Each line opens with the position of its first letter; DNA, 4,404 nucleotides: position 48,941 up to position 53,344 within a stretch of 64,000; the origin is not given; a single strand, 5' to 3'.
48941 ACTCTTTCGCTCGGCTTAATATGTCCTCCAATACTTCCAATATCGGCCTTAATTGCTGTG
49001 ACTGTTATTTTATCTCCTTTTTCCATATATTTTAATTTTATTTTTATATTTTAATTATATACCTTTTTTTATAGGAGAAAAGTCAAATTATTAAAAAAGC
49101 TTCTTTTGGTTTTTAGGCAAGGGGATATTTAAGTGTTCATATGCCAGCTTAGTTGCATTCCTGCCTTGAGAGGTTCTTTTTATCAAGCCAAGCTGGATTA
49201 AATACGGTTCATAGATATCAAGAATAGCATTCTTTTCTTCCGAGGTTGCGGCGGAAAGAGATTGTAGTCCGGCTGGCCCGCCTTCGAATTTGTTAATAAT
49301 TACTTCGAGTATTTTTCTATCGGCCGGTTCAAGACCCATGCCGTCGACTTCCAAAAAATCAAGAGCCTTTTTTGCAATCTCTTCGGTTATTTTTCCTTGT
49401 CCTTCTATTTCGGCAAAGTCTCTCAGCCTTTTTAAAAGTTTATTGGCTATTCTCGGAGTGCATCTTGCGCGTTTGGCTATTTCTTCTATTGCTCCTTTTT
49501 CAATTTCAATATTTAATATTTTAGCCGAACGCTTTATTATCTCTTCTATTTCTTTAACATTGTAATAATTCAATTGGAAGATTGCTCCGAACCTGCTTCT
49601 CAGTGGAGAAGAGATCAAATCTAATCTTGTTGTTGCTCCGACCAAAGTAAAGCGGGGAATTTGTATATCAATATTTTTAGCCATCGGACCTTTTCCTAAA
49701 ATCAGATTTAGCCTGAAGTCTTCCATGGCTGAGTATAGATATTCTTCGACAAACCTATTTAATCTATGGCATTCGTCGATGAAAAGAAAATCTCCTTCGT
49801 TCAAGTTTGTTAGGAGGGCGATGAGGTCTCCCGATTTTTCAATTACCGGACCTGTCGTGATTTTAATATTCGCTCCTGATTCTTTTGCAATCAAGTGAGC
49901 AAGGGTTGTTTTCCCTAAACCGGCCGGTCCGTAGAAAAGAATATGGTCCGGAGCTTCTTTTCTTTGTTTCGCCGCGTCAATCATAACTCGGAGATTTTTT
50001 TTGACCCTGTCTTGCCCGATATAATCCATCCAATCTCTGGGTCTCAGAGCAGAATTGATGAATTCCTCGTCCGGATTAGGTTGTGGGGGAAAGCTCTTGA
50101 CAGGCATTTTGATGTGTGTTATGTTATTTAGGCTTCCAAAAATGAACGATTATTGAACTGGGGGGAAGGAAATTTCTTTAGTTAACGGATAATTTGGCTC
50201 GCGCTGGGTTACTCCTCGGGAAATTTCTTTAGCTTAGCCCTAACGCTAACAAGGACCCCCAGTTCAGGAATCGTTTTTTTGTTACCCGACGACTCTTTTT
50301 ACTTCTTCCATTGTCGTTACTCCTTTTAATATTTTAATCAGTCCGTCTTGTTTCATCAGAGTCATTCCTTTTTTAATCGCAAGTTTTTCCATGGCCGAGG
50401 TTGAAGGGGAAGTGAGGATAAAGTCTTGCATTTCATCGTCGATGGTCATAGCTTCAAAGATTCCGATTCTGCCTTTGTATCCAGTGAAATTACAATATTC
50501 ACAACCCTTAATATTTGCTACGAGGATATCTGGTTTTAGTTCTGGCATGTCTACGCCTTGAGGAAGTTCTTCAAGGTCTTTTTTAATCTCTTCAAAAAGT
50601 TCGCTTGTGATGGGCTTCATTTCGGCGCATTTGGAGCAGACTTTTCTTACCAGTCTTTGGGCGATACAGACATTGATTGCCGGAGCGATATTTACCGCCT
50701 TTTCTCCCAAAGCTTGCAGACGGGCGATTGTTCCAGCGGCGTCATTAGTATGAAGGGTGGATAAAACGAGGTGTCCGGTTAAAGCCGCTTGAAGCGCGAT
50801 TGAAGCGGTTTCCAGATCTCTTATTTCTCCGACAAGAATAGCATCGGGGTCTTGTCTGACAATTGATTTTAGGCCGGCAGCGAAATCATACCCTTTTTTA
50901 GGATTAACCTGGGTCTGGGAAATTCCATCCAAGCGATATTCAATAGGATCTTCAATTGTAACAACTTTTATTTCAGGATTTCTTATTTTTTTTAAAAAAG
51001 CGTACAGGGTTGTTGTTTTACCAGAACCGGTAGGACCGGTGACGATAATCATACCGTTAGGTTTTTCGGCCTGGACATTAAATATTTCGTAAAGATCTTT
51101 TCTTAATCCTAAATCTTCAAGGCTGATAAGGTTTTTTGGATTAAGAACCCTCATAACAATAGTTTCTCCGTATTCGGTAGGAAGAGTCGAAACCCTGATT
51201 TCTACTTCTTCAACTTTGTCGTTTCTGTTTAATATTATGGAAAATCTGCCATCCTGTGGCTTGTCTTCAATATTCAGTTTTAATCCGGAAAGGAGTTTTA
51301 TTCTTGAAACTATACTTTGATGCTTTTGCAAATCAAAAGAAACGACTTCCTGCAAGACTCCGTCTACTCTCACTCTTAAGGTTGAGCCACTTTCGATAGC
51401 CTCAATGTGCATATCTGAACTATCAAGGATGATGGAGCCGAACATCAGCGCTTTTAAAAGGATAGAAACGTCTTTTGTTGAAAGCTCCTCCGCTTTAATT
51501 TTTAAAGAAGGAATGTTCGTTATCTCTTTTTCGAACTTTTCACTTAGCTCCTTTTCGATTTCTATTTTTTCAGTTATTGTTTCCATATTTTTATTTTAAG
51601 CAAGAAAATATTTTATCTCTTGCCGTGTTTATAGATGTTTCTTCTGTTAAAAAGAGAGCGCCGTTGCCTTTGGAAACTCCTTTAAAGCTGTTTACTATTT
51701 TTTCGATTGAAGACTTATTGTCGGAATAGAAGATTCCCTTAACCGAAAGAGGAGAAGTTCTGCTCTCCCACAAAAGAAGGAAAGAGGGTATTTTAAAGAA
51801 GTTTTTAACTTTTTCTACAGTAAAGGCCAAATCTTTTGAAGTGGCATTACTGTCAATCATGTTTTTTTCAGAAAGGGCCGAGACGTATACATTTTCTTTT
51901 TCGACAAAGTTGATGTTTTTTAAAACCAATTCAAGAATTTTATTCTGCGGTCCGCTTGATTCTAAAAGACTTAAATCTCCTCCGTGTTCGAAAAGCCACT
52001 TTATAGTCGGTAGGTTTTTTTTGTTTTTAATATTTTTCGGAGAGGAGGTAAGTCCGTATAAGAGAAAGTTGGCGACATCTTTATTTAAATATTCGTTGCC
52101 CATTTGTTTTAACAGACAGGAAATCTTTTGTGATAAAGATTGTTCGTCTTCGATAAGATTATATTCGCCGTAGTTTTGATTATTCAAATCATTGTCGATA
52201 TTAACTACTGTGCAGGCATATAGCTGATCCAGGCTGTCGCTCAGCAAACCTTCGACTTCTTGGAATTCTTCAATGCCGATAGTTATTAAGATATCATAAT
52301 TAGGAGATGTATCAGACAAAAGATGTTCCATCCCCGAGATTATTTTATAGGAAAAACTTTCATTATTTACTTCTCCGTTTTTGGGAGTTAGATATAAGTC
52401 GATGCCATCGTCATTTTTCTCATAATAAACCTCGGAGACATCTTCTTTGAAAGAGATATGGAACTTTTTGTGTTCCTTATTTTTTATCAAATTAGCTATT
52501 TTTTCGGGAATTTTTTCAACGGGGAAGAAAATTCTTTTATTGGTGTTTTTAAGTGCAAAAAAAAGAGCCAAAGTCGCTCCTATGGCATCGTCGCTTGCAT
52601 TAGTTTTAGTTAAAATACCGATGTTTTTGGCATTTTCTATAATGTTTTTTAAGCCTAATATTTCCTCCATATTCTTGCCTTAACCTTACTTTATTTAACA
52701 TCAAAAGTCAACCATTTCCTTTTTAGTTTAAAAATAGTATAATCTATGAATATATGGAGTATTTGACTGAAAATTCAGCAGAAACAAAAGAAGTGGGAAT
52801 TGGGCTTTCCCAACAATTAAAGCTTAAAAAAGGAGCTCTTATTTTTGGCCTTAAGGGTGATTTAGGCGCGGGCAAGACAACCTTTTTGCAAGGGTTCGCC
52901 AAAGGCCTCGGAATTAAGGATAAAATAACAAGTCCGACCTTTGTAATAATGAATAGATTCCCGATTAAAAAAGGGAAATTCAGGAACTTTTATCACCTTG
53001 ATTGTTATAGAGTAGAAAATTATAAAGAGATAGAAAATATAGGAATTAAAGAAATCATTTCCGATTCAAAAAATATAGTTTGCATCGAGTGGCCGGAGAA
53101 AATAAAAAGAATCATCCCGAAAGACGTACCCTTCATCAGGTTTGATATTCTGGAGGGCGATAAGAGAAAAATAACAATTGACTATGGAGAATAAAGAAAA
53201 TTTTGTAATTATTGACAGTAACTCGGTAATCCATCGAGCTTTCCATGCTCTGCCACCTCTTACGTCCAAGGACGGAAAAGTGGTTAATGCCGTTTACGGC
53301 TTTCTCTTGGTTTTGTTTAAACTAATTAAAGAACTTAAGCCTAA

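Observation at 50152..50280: Inverted-repeat-bounded 125-nt element with internal direct repeats and a T7 tail between pilB-like and ruvB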

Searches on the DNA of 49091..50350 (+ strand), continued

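Call 42: search_with_rna_model(model_id=R1, sources=[L102, L103, L104, L105, L106, L107, L108, L109, L110, L111, L112, L113, L114, L115, L116, L117, L118, L119, L120, L121, L122, L123, L124, L125, L126, L127], max_evalue=1)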
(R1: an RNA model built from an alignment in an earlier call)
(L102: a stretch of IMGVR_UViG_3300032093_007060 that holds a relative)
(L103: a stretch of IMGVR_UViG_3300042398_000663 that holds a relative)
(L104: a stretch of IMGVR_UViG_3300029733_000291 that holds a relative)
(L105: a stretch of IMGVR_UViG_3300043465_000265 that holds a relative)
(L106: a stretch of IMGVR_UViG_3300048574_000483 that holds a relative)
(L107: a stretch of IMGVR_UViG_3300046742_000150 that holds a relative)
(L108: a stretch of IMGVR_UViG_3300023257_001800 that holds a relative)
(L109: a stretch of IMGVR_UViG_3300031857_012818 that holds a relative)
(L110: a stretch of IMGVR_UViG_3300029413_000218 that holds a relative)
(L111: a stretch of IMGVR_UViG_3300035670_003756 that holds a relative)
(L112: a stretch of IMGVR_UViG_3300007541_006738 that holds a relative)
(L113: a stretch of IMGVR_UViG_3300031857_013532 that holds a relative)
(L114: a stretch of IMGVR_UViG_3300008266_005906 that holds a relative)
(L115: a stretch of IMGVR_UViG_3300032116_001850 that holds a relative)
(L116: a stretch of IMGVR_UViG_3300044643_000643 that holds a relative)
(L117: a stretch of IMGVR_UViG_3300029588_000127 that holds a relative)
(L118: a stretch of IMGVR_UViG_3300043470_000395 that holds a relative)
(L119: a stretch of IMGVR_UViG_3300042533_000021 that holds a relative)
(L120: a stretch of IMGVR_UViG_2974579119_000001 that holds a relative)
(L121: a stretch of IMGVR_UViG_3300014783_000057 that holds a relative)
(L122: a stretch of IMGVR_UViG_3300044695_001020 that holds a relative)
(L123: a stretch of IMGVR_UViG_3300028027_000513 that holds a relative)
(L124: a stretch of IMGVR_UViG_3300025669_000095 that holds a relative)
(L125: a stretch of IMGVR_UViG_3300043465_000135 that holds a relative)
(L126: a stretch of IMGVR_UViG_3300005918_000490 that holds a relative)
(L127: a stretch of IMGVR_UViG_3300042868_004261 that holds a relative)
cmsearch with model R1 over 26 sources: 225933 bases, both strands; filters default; matches with E-value up to 1: 1.
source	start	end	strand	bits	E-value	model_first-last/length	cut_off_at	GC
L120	10086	10129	+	14.3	0.59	37-83/140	no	0.57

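Call 72: build_rna_model(alignment_id=A7)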
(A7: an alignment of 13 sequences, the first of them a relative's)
Model R2 built from alignment A7 (13 sequences, 170 columns); structure: RNAalifold consensus.
model positions 161; base pairs 42; branch points 1; effective number of sequences 2.52; information 0.59 bits per position. Calibrated on 0.2 Mb of random sequence (short: E-values are rough).
structure used (alignment columns):
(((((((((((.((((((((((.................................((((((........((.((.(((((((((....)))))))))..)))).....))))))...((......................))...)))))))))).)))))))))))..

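Call 73: search_with_rna_model(model_id=R2, sources=[window, L001, L005, L006, L007, L008, L009, L010, L011, L013, L014, L049, L063, L070, L092, L039, L043, L044, L017, L018, L042, L133], max_evalue=1, show_alignments=2)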
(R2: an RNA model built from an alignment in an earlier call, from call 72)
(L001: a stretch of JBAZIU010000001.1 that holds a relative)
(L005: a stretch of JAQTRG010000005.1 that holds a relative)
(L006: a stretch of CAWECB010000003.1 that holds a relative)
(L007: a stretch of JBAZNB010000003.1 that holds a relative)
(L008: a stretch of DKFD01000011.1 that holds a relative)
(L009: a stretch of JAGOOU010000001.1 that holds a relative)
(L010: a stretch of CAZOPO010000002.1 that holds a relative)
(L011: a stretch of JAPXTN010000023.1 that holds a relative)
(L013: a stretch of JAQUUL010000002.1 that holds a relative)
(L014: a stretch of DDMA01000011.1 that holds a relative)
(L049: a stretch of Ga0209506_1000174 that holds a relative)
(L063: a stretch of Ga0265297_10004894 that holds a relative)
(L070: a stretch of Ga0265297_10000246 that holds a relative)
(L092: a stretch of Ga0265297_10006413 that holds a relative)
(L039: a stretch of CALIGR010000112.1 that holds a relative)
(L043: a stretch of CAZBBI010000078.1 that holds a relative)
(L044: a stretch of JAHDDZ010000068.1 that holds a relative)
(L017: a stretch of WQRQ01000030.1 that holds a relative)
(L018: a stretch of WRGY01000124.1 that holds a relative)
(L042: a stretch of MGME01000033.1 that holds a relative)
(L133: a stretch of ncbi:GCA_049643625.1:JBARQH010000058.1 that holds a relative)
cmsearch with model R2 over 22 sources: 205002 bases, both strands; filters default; matches with E-value up to 1: 15.
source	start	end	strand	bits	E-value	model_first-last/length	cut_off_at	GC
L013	2834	2963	-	50.3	1.7e-09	1-161/161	no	0.44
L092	4915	5045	+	46.9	1.1e-08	1-161/161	no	0.44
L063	5640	5771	-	44.6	3.8e-08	1-161/161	no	0.42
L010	2834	2963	-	43.8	6e-08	1-161/161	no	0.41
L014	2837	2967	-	43.3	7.7e-08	1-161/161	no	0.41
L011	1588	1718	-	43.1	8.7e-08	1-161/161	no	0.41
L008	2816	2946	-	39.6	5.8e-07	1-161/161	no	0.41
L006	2833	2962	-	35.2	6.3e-06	1-161/161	no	0.45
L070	2299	2433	-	35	7.1e-06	1-161/161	no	0.4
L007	2890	2950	-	33.4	1.7e-05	53-110/161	no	0.46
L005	2833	2961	-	33.2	1.9e-05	1-161/161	no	0.43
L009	2814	2944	-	32.9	2.2e-05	1-161/161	no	0.38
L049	7390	7522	-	31.9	3.8e-05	1-161/161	no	0.38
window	50146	50276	+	29.9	0.00011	1-161/161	no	0.45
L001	2832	2962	-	29.3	0.00015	1-161/161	no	0.48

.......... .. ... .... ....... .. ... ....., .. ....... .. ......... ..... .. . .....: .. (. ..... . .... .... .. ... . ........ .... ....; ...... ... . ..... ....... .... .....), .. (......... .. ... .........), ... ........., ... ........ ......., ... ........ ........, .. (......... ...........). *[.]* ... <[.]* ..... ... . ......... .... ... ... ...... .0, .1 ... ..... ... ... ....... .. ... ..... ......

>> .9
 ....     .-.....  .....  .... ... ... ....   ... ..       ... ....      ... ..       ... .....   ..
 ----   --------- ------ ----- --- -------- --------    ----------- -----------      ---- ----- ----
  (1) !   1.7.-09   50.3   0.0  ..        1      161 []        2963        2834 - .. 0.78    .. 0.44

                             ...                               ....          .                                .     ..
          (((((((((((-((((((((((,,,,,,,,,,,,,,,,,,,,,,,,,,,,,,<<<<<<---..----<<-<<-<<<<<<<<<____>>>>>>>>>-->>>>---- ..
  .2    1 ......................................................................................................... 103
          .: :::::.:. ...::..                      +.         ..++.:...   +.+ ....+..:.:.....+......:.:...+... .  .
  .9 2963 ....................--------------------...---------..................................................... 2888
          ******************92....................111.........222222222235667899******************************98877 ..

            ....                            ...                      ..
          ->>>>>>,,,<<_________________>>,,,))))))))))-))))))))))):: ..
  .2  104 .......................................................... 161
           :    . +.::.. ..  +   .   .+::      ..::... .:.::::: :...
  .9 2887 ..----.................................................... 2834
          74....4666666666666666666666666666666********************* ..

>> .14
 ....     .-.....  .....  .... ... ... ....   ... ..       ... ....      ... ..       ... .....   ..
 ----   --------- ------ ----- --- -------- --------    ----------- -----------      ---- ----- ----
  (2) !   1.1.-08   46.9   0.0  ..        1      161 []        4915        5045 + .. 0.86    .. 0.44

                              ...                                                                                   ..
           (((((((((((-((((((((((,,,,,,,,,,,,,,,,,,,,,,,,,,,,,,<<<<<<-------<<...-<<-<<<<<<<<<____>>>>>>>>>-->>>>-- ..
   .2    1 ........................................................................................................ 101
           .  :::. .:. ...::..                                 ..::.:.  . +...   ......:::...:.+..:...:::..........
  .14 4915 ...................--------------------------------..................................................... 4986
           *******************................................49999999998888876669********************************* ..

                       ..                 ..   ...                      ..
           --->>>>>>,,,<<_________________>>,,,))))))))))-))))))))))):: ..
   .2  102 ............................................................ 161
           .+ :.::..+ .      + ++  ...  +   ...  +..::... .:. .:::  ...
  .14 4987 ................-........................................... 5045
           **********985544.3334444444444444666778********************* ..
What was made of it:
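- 50131..50280 (+): Predicted primary transcript of about 150 nt. The 5' end is inferred from the -10 position and the 3' end from the U-tract. R2, built only from distant versions, covers 50146-50276 (call 73).
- R2, built only from them, finds the window copy at 50146-50276 (29.9 bits, E 1e-4) and other type-1 copies at up to 50 bits (call 73).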

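Call 77: search_rna_families(source=L129, start=3660, end=3950, threshold=evalue, max_evalue=10)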
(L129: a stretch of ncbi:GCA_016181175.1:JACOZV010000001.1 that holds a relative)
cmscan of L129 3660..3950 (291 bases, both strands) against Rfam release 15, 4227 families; matches with E-value up to 10: 2.
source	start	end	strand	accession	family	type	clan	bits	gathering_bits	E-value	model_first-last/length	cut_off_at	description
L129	3791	3844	-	RF01826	SAM_V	Cis-reg; riboswitch;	-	17.8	41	1.6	1-66/66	no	SAM-V (S-adenosyl methionine) riboswitch aptamer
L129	3669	3779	-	RF02171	RFPL3-AS1_1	Gene; lncRNA;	-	9.4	70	6.3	1-88/88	no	RFPL3 antisense RNA 1 conserved region 1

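Call 78: search_rna_families(source=L134, start=5380, end=5645, threshold=evalue, max_evalue=10)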
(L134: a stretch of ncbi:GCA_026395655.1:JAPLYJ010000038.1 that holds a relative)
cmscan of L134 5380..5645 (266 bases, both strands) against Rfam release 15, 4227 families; matches with E-value up to 10: 5.
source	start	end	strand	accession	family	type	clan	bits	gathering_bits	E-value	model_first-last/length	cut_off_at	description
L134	5433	5456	-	RF00390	TYMV_upPK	Cis-reg;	-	17.2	38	0.39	1-23/23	no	turnip yellow mosaic virus upstream pseudo-knot (TYMV_upPK)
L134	5528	5606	-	RF02307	TtnuCD33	Gene; snRNA; snoRNA; CD-box;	-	15.8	80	8.2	1-74/74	no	Tetrahymena snoRNA TtnuCD33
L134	5552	5604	-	RF00569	SNORD19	Gene; snRNA; snoRNA; CD-box;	CL00048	15.2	35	4.3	1-76/76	no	Small nucleolar RNA SNORD19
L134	5434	5457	+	RF02931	Bacilli-1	Gene; sRNA;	-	12.2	55.6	4.5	1-65/65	no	Bacilli-1 RNA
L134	5394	5451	-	RF02837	anti-hemB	Gene; sRNA;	-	10.8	49.5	5.8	1-81/81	no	Burkholderia RNA 7 (anti-hemB)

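Call 81: search_dna_similar(query=window:50131-50280:+, collection=phages, mode=distant, max_evalue=0.01, max_rows=5)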
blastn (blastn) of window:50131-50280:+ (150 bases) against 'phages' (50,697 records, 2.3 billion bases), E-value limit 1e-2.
No match.

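Call 82: search_dna_similar(query=window:50131-50280:+, collection=plasmids, mode=distant, max_evalue=0.01, max_rows=5)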
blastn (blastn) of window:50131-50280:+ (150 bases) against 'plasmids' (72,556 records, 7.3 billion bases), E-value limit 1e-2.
No match.
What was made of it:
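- On MITE or other mobile repeat: Nothing in phages or plasmids (calls 81, 82).
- Tried and rejected: No match (calls 81, 82).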

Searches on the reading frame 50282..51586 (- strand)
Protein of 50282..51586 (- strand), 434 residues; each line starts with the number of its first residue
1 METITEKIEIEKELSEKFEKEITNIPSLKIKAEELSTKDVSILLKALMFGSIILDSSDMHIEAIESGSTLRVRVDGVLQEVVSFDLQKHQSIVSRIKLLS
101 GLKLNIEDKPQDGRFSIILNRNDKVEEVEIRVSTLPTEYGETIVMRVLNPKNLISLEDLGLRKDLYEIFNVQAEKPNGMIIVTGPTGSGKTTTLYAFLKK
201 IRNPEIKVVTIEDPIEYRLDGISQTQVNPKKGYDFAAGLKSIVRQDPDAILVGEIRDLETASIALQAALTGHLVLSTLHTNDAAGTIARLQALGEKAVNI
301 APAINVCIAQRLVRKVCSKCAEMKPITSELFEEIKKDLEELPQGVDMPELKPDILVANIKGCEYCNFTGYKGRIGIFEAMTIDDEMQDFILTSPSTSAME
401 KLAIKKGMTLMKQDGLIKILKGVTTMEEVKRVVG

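Call 12: search_protein_families(library=pfam, proteins=[window:50282-51586:-])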
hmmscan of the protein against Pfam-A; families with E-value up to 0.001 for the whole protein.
window:50282-51586:- (434 aa): 6 families
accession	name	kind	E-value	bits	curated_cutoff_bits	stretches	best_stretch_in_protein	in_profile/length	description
PF00437.27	T2SSE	-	3.7e-116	388.2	24.9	1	39-431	7-370/370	Type II/IV secretion system protein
PF25199.1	nSTAND_NTPase5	-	1.2e-05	25.6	34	1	165-225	28-90/145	Novel STAND NTPase 5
PF20720.3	nSTAND3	-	0.00013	22.1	27.2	1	176-215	16-55/155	Novel STAND NTPase 3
PF00485.24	PRK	-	0.00019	21.7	22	0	180-223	2-45/196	Phosphoribulokinase / Uridine kinase family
PF13401.12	AAA_22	-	0.0002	22.1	27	1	176-211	4-39/130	AAA domain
PF13191.12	AAA_16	-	0.00032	21.7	32.6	1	165-209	12-56/167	AAA ATPase domain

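Call 80: search_protein_families(library=ncbifam, max_evalue=0.001, proteins=[window:50282-51586:-])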
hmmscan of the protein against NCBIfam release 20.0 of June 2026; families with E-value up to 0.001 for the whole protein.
window:50282-51586:- (434 aa): 20 families
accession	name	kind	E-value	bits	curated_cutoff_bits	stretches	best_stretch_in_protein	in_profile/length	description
TIGR02533.1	type_II_gspE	equivalog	1.4e-129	432.9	630.25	1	8-432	80-485/486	type II secretion system ATPase GspE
TIGR02538.1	type_IV_pilB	equivalog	1.1e-127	427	675.65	1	8-432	149-561/564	type IV-A pilus assembly ATPase PilB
NF053534.1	T4PilAsmATPsTfpB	equivalog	3e-116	389.2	850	1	55-433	216-582/584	type IV pilus assembly ATPase TfpB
NF007755.0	PRK10436.1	equivalog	4.1e-111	371.9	617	1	5-434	50-460/465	type II secretion system protein GspE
NF041000.1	ATPase_ComGA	equivalog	6.5e-69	231.9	300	1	52-314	8-266/267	competence type IV pilus ATPase ComGA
TIGR01420.1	pilT_fam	subfamily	5.2e-50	170.6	319.1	1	47-315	5-270/343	PilT/PilU family type 4a pilus ATPase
TIGR02525.1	plasmid_TraJ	equivalog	2.3e-29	102.5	368.3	1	141-293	118-272/372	plasmid transfer ATPase TraJ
TIGR02524.1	dot_icm_DotB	equivalog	3.3e-28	98.9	463.3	1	106-324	67-296/358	Dot/Icm type IV secretion system ATPase DotB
NF058587.1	archaellum_moto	equivalog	8.6e-19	67.7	550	1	179-292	277-395/527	archaellum flagellar ATPase motor FlaI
TIGR02782.1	TrbB_P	equivalog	5.2e-17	62.1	304.55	1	179-301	138-263/303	P-type conjugative transfer ATPase TrbB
TIGR02788.1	VirB11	equivalog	1.3e-14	53.9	249.95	1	172-296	139-268/308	P-type DNA transfer ATPase VirB11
TIGR03819.1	heli_sec_ATPase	hypoth_equivalog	1.6e-14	53.9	373.15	1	139-303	138-310/340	TadA family conjugal transfer-associated ATPase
NF010407.0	PRK13833.1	subfamily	3.5e-14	52.9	499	1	180-297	147-266/323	conjugal transfer protein TrbB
NF010469.0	PRK13894.1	subfamily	9.8e-14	51.4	508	1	178-308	150-282/320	conjugal transfer ATPase TrbB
NF053672.1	bindosome_BasE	exception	7.3e-11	41.5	1000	1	179-294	272-392/512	bindosome assembly system ATPase subunit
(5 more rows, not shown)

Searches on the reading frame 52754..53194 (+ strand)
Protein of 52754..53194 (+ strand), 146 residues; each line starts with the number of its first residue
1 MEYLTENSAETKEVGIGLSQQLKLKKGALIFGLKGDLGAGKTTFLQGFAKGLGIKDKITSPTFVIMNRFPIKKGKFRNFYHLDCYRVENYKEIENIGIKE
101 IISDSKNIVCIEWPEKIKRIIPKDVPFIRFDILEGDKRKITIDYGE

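Call 69: search_protein_families(library=pfam, max_evalue=0.00001, proteins=[window:52754-53194:+])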
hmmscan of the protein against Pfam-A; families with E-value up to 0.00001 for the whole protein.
window:52754-53194:+ (146 aa): 1 family
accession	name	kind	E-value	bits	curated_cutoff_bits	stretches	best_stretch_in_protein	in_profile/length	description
PF02367.23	TsaE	-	6.4e-34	117.1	26.6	1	6-138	2-126/128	Threonylcarbamoyl adenosine biosynthesis protein TsaE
